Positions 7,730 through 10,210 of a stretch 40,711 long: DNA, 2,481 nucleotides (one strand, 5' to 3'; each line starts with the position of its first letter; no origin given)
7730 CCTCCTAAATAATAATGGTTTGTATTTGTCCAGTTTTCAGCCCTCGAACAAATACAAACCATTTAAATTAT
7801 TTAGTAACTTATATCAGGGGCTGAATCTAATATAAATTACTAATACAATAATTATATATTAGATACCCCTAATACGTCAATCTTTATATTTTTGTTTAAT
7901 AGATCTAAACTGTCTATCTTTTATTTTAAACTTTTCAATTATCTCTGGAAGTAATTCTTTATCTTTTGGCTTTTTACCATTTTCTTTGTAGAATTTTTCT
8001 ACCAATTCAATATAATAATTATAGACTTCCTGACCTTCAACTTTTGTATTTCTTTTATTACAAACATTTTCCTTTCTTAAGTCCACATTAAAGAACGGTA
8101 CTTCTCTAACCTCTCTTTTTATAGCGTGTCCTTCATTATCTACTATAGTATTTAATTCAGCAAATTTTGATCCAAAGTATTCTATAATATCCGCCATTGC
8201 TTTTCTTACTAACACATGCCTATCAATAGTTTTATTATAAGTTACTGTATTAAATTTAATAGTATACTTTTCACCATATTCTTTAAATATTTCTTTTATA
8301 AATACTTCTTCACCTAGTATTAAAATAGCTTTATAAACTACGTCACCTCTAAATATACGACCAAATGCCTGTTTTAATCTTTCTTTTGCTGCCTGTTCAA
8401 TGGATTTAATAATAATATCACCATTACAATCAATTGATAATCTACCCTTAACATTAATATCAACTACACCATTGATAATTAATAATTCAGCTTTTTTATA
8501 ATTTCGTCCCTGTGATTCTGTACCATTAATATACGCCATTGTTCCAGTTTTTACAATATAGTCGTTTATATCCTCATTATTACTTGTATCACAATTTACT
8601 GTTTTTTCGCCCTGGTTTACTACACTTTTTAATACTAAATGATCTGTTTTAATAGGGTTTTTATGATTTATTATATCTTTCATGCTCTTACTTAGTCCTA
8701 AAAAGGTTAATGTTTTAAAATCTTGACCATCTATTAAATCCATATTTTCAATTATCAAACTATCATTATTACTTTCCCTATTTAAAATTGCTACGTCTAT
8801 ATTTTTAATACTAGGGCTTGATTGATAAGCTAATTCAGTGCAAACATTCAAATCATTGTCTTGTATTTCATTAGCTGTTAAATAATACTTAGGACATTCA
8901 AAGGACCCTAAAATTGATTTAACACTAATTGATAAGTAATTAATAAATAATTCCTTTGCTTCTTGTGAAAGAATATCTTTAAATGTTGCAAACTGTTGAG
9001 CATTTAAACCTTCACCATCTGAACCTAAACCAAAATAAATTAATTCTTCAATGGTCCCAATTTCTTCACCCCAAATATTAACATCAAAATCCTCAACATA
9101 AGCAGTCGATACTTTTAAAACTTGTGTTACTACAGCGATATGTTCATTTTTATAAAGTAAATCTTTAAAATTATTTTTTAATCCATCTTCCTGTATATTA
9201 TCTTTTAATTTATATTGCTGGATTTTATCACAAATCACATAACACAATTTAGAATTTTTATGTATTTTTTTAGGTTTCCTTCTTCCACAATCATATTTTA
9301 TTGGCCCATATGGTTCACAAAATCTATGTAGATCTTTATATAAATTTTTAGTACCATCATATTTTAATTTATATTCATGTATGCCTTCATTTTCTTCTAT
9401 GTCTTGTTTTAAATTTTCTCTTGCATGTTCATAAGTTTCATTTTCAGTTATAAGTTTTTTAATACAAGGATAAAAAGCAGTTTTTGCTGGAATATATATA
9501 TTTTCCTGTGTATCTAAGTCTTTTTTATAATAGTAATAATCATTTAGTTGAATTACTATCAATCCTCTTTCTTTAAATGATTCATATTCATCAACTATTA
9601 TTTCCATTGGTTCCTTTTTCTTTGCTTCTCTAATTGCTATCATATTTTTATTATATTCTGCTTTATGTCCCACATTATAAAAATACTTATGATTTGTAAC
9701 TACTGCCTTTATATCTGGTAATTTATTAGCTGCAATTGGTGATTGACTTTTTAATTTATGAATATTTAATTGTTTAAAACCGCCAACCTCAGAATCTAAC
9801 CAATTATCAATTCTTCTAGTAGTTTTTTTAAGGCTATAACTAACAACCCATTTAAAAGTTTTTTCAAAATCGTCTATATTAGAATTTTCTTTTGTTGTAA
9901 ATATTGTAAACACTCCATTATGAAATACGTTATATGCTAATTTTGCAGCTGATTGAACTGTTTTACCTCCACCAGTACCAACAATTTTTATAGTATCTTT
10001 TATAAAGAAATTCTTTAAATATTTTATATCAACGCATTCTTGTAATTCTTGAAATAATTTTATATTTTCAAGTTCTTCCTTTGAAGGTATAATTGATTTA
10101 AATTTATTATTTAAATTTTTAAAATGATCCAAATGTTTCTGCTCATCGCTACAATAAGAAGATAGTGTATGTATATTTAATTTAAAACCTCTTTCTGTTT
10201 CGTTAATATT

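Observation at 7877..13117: Replisome in one polypeptide: family-B polymerase, primase-like region, zinc finger and SF2 helicase fused in a 1746-aa ORF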

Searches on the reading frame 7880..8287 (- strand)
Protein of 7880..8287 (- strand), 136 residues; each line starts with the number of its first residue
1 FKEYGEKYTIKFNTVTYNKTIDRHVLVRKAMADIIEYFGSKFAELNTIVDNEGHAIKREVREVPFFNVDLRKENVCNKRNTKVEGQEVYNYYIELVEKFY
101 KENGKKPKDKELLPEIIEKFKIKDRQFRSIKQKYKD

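Call 95: search_protein_families(library=pfam, proteins=[window:7880-8287:-], max_evalue=1)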
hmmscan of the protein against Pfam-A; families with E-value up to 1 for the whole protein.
window:7880-8287:- (136 aa): 2 families
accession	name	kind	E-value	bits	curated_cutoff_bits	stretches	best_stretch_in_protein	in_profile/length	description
PF24026.1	DUF7337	-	0.035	14.6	30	1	73-121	14-59/61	Family of unknown function (DUF7337)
PF21184.3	HAT1_C_fung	-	0.063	13.7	22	1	100-127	15-42/55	Fungal HAT1, C-terminal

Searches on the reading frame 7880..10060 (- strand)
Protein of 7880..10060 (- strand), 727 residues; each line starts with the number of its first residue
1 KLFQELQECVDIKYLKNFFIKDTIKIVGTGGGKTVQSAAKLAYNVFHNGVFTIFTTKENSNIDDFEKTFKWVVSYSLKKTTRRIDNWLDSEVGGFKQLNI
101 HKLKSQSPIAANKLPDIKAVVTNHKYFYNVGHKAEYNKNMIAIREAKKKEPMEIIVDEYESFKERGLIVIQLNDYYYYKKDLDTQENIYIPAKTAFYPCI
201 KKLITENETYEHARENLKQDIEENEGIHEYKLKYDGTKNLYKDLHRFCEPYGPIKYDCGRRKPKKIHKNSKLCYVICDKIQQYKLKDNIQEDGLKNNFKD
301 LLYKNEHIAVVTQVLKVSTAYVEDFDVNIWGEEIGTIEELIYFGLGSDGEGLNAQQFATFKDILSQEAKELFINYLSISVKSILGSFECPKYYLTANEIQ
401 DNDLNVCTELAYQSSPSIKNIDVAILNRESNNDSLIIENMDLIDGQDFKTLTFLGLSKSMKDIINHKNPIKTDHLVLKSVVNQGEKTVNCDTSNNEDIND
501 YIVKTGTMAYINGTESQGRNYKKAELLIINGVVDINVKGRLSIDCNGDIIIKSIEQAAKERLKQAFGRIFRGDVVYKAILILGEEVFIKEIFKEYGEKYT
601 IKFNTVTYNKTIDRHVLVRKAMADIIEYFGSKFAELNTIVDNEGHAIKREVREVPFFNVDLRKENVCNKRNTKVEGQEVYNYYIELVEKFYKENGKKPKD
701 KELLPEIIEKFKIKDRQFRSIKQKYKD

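Call 78: search_solved_structures(query=A4, max_evalue=10, show_alignments=2)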
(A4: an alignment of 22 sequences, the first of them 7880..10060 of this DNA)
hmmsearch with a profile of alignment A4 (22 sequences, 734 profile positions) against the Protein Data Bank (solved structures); distinct sequences matched with E-value up to 10: 12.
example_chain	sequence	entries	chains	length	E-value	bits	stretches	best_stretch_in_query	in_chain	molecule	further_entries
8u0u_A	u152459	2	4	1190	0.022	16.3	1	572-620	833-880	Helicase/UvrB N-terminal domain-containing protein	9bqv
9khv_A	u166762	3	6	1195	0.022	16.3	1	572-620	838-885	Helicase/UvrB N-terminal domain-containing protein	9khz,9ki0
9bf1_A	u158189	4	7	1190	0.022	16.3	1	572-620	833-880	Helicase/UvrB N-terminal domain-containing protein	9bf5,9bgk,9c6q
9ezx_A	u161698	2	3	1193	0.022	16.3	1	572-620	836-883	Helicase/UvrB N-terminal domain-containing protein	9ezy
8u0w_A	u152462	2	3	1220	0.025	16.1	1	572-620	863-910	Helicase/UvrB N-terminal domain-containing protein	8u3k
5i9d_A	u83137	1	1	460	0.027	16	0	618-710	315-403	pentatricopeptide repeat protein dPPR-U8A2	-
7ru9_A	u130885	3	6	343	0.058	14.9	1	24-87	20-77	ATPase GET3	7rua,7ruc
1ta9_A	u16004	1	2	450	0.3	12.5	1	44-70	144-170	glycerol dehydrogenase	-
2px0_A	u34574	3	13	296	1.2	10.6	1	44-81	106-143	Flagellar biosynthesis protein flhF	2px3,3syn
6so5_A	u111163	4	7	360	1.3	10.5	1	28-87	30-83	ATPase ASNA1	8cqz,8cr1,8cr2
1kq3_A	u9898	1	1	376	1.7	10.1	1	37-70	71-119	glycerol dehydrogenase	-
7udj_H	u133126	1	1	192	9.8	7.5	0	305-352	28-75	De novo designed helical repeat protein RPB_PEW3_R4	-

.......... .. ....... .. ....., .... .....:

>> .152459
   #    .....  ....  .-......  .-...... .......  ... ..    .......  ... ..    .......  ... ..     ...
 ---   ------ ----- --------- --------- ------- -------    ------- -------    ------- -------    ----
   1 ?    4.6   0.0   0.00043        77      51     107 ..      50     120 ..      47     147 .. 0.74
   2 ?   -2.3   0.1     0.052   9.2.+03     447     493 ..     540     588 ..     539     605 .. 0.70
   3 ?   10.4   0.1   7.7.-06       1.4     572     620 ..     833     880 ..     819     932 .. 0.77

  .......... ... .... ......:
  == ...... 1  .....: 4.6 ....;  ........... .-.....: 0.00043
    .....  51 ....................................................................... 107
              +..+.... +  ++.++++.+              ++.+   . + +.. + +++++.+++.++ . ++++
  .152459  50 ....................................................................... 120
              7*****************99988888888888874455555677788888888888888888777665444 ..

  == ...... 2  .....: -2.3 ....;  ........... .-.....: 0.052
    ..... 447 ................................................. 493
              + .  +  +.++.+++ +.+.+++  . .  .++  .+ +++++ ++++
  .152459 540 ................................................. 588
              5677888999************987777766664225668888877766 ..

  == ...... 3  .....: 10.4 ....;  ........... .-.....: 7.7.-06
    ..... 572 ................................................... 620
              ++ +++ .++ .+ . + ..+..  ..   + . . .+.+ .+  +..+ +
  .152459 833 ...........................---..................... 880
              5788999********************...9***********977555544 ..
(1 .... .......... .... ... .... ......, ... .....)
